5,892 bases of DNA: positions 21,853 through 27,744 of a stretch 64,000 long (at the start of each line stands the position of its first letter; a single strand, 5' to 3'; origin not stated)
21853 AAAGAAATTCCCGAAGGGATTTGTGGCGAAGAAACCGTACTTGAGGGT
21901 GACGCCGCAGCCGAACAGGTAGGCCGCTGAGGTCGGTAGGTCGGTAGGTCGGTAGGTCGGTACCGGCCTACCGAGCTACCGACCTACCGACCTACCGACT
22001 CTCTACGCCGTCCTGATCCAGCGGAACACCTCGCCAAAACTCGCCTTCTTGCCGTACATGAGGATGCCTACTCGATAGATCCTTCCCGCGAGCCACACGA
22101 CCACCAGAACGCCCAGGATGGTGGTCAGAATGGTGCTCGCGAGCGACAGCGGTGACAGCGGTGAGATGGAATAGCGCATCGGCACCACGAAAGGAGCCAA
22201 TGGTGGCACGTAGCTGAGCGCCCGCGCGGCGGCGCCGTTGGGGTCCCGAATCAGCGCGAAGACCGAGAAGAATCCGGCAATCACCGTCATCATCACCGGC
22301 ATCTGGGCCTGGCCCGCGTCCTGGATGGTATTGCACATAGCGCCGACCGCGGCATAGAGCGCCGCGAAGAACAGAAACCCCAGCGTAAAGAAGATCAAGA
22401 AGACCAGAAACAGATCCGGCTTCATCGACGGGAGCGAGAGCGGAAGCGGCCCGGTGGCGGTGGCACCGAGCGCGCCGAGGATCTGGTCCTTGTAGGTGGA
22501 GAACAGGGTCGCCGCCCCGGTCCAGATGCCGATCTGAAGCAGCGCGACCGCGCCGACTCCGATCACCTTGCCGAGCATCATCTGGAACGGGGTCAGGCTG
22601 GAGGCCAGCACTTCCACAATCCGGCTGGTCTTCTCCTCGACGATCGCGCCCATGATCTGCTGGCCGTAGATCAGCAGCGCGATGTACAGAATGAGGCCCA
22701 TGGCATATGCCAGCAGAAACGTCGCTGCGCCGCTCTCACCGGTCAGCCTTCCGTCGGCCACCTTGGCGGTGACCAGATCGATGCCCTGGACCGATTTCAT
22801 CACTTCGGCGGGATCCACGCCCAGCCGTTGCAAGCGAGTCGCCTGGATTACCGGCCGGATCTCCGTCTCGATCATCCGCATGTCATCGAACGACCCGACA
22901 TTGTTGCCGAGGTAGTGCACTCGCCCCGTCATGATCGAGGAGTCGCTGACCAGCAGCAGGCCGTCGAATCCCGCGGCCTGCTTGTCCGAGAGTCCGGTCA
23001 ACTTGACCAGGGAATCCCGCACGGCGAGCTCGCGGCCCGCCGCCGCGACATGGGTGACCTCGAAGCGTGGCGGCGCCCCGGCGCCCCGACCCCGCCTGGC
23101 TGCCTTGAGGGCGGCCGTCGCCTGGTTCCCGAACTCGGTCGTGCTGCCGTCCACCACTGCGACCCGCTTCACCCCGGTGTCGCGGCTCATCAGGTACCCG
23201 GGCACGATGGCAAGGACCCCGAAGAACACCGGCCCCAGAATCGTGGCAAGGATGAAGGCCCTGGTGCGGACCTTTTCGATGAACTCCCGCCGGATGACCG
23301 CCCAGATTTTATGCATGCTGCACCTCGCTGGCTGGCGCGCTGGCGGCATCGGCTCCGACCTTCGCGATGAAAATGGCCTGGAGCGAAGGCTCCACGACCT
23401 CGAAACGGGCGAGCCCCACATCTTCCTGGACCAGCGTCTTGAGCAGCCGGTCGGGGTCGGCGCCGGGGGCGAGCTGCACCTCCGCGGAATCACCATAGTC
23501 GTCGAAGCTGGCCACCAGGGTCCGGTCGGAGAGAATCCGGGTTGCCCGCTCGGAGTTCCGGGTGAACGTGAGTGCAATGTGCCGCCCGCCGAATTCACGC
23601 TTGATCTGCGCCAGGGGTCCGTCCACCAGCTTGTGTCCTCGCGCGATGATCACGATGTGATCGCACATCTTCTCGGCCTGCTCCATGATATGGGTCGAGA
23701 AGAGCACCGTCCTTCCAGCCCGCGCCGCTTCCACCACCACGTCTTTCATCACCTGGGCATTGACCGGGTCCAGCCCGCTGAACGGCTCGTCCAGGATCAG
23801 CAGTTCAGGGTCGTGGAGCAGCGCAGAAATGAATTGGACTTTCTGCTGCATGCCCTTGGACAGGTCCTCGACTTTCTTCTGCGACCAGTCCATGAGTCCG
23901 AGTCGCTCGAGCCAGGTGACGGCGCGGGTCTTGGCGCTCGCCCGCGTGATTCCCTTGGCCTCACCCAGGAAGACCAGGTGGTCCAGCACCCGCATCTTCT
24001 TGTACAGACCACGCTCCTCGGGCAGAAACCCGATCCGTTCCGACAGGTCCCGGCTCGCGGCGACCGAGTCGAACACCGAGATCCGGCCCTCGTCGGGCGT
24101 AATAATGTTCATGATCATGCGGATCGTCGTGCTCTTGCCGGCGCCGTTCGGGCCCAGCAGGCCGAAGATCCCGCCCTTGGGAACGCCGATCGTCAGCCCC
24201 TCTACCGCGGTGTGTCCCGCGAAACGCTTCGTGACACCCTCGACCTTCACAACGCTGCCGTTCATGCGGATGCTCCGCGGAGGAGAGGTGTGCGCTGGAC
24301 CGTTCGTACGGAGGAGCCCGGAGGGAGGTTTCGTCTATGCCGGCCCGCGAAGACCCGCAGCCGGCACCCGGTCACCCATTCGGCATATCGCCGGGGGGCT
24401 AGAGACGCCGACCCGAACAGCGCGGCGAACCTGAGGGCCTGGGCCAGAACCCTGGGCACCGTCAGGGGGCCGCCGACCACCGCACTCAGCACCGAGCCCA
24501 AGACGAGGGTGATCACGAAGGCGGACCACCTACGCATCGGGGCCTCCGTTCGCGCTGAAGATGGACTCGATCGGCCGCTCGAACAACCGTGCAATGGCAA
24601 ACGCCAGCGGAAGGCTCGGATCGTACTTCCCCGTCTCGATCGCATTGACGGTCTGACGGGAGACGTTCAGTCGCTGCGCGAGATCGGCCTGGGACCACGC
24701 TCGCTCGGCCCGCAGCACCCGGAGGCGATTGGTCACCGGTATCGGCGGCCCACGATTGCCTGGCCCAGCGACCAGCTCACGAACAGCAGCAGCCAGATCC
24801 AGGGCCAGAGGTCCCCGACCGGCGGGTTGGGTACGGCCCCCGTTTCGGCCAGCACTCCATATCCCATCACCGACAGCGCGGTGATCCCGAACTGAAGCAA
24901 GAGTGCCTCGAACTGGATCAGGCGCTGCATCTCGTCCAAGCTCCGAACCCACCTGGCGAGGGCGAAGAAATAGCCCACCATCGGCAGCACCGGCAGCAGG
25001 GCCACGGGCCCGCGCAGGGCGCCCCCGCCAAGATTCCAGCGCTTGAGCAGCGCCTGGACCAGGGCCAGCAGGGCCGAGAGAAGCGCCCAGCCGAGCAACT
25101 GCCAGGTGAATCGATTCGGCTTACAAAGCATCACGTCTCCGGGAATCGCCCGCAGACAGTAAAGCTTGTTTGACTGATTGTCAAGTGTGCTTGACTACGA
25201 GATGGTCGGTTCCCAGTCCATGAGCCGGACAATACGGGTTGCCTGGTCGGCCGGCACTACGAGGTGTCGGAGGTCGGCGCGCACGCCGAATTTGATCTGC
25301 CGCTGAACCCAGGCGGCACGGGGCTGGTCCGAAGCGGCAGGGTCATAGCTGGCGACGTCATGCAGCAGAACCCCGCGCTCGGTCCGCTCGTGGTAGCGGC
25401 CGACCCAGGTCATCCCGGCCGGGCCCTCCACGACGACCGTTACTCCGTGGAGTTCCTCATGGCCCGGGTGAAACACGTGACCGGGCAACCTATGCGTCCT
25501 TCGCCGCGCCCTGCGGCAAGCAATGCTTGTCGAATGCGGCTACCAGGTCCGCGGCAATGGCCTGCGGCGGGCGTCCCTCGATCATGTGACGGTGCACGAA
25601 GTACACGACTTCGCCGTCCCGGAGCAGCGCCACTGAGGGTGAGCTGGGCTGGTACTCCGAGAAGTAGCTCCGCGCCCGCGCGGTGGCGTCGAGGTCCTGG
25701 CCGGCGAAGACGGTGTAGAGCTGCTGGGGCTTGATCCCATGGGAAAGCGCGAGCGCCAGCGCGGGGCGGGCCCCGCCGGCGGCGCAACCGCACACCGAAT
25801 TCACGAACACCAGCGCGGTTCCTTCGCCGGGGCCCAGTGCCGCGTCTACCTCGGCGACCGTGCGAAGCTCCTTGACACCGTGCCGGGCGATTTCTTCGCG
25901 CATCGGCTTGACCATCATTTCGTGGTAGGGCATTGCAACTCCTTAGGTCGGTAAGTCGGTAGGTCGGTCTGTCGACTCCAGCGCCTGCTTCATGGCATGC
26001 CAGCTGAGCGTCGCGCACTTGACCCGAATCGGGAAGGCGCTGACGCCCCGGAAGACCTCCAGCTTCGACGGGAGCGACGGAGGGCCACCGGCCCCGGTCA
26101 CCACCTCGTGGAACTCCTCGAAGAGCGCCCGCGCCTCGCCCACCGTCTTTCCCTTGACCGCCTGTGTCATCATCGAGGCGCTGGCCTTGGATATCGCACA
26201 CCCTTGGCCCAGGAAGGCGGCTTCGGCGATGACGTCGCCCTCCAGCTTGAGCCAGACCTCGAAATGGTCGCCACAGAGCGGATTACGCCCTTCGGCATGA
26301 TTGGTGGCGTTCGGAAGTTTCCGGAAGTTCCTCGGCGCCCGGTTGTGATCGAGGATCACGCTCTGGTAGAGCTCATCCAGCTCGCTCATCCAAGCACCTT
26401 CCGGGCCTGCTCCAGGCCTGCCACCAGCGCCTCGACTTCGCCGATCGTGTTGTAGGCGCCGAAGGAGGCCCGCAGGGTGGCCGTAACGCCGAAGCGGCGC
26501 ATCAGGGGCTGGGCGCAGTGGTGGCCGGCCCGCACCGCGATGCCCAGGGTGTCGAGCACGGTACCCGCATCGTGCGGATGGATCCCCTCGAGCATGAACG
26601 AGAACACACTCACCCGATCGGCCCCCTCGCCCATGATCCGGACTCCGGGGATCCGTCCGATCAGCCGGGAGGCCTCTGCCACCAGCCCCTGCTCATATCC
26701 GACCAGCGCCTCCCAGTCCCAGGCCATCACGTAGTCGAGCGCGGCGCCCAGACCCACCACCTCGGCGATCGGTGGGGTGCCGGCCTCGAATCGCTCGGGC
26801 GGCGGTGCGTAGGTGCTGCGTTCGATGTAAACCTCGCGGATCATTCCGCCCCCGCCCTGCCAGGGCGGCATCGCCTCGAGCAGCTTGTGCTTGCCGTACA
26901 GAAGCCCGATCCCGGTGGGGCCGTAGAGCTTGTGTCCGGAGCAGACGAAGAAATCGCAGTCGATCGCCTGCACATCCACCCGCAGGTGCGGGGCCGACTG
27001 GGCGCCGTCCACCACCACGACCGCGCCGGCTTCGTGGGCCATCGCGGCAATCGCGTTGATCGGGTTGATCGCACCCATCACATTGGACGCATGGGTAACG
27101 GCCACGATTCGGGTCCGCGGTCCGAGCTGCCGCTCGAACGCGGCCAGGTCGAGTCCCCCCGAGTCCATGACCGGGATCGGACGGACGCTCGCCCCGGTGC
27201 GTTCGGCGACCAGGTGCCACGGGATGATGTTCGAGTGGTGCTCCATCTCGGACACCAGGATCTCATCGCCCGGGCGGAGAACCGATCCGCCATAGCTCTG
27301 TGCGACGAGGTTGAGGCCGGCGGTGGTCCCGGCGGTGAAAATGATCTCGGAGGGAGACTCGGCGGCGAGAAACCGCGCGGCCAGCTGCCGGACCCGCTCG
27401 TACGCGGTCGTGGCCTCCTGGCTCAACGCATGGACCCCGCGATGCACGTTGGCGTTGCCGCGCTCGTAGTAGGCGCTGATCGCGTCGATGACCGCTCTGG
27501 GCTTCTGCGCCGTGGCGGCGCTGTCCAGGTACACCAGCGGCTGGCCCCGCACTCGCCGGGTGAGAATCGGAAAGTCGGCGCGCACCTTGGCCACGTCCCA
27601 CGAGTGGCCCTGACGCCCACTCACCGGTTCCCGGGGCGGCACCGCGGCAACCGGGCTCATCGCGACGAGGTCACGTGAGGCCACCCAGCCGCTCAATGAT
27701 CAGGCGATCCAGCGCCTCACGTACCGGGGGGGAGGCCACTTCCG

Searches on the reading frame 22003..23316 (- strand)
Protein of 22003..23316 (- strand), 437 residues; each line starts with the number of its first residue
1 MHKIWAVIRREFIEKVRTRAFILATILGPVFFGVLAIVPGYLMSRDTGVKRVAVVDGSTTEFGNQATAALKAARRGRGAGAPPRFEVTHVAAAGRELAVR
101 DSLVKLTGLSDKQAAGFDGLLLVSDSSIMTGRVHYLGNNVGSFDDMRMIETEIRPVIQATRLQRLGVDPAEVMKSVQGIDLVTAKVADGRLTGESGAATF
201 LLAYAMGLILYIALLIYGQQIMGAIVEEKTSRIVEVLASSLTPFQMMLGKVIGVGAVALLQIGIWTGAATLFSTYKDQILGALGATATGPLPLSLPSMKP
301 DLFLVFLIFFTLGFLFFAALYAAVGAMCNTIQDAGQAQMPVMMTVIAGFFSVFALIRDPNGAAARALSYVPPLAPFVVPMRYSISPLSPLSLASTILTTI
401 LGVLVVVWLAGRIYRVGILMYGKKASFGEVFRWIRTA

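Call 34: search_protein_families(library=pfam, max_evalue=0.00001, proteins=[window:22003-23316:-])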
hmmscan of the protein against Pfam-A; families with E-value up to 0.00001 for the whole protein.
window:22003-23316:- (437 aa): 2 families
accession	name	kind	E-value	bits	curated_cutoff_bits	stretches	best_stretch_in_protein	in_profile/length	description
PF12698.13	ABC2_membrane_3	-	2.8e-37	129.1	31.6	1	19-410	1-345/347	ABC-2 family transporter protein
PF12679.13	ABC2_membrane_2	-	3.4e-11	43.4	27.2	1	5-408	1-272/283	ABC-2 family transporter protein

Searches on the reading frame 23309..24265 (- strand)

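Call 34: search_protein_families(library=pfam, max_evalue=0.00001, proteins=[window:23309-24265:-])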
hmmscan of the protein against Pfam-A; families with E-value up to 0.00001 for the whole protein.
window:23309-24265:- (318 aa): 3 families
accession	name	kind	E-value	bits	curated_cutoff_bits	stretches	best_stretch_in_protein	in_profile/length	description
PF00005.33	ABC_tran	-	6.3e-28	98.5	25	1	22-162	2-136/137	ABC transporter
PF13304.12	AAA_21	-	3.3e-13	50.8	27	1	133-193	236-299/304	AAA domain, putative AbiEii toxin, Type IV TA system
PF13732.12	DrrA1-3_C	-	1.5e-12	48.5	27.4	1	216-303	1-81/81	ATP-binding protein DrrA1-3-like, C-terminal domain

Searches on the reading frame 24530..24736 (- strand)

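Call 34: search_protein_families(library=pfam, max_evalue=0.00001, proteins=[window:24530-24736:-])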
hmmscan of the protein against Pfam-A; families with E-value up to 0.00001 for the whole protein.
window:24530-24736:- (68 aa): 5 families
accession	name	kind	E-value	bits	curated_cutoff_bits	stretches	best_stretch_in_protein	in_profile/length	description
PF01381.28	HTH_3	-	1e-14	54.7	23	1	5-57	1-53/55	Helix-turn-helix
PF13560.12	HTH_31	-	2.3e-12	47.5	27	1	4-54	5-56/64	Helix-turn-helix domain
PF12844.13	HTH_19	-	3.8e-07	30.4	30.2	1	3-62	2-61/64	Helix-turn-helix domain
PF13413.12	HTH_25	-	1.1e-06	28.8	24.6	1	4-40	1-37/62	Helix-turn-helix domain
PF13443.12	HTH_26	-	1.3e-06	29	22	1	4-53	1-51/63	Cro/C1-type HTH DNA-binding domain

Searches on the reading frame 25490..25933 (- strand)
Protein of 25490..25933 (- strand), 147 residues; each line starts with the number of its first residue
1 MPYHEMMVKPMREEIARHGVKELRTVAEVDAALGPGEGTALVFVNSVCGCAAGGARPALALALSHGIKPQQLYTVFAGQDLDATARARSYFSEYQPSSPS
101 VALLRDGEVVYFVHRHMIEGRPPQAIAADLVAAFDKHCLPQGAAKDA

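Call 34: search_protein_families(library=pfam, max_evalue=0.00001, proteins=[window:25490-25933:-])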
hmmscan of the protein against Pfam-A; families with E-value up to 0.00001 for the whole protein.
window:25490-25933:- (147 aa): 1 family
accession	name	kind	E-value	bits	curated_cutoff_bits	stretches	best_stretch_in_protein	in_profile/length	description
PF06491.16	Disulph_isomer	-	1.1e-56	191.1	25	1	3-138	1-136/136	Disulphide isomerase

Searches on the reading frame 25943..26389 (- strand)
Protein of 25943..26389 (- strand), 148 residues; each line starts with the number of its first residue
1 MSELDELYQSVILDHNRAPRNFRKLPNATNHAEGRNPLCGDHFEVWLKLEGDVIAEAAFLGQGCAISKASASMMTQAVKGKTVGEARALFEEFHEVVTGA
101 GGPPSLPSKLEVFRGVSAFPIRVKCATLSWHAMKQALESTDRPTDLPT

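Call 34: search_protein_families(library=pfam, max_evalue=0.00001, proteins=[window:25943-26389:-])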
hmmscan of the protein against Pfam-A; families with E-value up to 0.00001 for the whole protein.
window:25943-26389:- (148 aa): 1 family
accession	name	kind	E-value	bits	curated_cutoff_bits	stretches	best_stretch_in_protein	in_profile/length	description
PF01592.21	NifU_N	-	2.5e-20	73.3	22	1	8-91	2-88/127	NifU-like N terminal domain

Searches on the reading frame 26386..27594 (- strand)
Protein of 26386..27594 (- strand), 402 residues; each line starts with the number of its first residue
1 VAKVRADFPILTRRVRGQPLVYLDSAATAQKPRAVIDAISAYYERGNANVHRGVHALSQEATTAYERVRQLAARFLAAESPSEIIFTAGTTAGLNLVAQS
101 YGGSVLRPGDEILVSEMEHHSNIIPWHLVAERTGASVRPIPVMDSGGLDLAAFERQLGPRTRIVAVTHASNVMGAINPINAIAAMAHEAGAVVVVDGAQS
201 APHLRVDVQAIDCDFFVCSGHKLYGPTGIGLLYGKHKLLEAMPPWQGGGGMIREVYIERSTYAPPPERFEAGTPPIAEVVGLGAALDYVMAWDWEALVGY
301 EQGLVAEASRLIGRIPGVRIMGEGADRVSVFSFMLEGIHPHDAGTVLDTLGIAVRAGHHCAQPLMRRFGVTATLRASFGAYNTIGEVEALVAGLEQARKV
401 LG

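Call 34: search_protein_families(library=pfam, max_evalue=0.00001, proteins=[window:26386-27594:-])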
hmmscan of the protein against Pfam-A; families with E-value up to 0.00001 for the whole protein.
window:26386-27594:- (402 aa): 4 families
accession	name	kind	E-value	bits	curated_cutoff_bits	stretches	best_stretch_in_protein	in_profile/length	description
PF00266.25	Aminotran_5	-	1.2e-145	485.6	21.5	1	21-390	1-371/371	Aminotransferase class-V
PF01212.27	Beta_elim_lyase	-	4.4e-08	33.2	27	1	72-241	38-218/288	Beta-eliminating lyase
PF01053.26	Cys_Met_Meta_PP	-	6.6e-08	31.9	27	1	84-222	71-198/381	Cys/Met metabolism PLP-dependent enzyme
PF01041.23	DegT_DnrJ_EryC1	-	1.4e-06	28.2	19.8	1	57-200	15-149/360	DegT/DnrJ/EryC1/StrS aminotransferase family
